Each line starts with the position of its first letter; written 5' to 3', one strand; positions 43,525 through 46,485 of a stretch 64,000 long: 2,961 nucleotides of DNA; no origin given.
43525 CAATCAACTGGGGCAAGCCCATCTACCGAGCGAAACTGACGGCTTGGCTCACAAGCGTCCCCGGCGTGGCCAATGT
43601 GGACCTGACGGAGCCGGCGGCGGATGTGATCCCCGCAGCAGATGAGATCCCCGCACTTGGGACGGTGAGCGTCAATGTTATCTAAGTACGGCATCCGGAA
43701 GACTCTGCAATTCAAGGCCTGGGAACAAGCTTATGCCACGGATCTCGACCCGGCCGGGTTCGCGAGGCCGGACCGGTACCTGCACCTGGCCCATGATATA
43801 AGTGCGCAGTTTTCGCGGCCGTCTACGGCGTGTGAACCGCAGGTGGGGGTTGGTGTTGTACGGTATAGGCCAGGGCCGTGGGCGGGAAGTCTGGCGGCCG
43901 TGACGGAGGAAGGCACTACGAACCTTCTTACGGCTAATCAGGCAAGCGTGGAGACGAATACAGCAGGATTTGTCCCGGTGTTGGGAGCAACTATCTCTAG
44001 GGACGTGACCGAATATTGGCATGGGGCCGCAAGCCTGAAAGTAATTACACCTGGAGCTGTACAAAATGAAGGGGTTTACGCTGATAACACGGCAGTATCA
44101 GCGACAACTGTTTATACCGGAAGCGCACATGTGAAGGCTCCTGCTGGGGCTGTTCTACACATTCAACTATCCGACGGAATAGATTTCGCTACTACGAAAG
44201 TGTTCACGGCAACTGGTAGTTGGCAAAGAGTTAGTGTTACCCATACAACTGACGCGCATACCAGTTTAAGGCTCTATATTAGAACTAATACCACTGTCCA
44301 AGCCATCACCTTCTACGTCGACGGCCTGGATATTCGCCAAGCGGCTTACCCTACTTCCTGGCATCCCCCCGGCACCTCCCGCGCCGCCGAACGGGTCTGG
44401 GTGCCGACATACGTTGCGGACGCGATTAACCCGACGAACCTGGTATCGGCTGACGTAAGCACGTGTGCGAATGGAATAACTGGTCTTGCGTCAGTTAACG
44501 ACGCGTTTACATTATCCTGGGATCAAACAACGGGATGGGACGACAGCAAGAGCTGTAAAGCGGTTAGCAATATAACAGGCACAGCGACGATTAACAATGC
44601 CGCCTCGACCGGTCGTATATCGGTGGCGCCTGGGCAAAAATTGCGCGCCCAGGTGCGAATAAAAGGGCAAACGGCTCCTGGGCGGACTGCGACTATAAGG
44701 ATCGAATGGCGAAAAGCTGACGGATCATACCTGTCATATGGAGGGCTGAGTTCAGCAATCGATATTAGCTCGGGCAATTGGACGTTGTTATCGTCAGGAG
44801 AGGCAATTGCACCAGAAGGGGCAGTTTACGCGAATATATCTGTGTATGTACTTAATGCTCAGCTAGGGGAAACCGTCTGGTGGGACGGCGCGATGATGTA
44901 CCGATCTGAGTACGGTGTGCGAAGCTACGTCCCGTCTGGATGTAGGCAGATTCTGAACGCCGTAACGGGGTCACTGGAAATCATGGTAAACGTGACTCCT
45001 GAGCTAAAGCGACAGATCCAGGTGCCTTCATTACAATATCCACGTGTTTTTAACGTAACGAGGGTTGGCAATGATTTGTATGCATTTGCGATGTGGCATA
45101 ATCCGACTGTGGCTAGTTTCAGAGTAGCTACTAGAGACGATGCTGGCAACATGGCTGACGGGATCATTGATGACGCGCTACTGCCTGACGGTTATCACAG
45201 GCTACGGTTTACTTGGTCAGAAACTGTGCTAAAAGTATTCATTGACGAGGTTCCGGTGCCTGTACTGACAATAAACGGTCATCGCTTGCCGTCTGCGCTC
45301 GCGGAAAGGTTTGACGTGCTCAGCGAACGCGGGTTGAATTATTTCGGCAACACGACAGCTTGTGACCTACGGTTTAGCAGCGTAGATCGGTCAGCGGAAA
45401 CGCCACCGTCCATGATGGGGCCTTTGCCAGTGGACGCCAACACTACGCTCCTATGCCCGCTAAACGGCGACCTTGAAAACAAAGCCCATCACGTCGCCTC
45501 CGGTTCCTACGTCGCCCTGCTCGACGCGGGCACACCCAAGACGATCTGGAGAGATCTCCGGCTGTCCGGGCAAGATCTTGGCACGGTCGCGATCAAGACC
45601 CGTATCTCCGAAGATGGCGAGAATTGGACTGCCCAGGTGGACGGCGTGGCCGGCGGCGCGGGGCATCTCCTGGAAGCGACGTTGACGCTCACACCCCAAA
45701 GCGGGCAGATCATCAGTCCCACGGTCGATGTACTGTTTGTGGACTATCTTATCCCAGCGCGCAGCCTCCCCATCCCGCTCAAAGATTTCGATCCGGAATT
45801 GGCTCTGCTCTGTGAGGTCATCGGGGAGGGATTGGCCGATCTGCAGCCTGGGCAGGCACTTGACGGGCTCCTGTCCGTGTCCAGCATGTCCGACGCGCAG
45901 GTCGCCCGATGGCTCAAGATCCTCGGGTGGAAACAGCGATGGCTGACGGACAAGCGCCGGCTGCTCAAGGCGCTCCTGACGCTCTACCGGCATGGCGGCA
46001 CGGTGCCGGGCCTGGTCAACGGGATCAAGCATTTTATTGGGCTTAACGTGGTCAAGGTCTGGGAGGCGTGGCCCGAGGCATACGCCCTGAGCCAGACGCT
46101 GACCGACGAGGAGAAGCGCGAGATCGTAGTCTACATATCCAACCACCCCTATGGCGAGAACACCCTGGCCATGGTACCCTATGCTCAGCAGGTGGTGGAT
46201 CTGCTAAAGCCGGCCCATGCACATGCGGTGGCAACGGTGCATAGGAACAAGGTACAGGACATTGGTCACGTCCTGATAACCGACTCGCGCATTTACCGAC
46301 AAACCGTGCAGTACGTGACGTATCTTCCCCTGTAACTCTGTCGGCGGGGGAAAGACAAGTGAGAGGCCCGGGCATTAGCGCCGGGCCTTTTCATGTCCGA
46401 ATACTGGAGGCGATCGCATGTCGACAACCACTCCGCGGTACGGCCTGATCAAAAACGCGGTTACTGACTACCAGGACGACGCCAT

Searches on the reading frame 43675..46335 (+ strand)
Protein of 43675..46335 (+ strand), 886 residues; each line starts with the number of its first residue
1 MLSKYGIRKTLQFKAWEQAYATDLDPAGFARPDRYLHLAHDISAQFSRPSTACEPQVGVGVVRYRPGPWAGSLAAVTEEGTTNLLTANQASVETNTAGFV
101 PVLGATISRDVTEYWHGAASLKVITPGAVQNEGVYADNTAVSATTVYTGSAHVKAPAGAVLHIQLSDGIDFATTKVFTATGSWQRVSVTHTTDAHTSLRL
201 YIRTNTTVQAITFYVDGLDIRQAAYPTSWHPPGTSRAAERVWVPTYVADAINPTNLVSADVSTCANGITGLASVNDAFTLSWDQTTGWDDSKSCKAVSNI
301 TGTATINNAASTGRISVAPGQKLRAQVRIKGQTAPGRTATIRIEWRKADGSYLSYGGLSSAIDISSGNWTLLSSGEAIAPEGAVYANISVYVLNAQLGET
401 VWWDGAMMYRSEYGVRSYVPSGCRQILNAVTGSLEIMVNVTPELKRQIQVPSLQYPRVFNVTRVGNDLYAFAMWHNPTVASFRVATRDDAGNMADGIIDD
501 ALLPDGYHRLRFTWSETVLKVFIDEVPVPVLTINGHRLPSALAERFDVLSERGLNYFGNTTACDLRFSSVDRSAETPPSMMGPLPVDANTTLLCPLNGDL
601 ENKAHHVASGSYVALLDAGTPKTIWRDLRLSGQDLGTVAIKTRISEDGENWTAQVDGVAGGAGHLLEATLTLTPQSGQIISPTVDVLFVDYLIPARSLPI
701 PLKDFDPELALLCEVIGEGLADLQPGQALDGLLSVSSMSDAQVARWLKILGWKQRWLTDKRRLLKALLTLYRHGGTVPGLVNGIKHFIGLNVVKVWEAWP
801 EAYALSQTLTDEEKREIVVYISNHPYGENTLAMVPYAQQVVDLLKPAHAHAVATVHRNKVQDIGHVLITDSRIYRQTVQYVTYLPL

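Call 77: search_protein_families(library=phrogs, proteins=[window:43675-46335:+], max_evalue=0.001)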
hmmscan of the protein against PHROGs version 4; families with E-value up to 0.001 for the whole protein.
window:43675-46335:+ (886 aa): 1 family
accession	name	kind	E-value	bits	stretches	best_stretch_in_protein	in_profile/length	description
phrog_26908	-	unknown function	6.9e-05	22.7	1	275-439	182-345/615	-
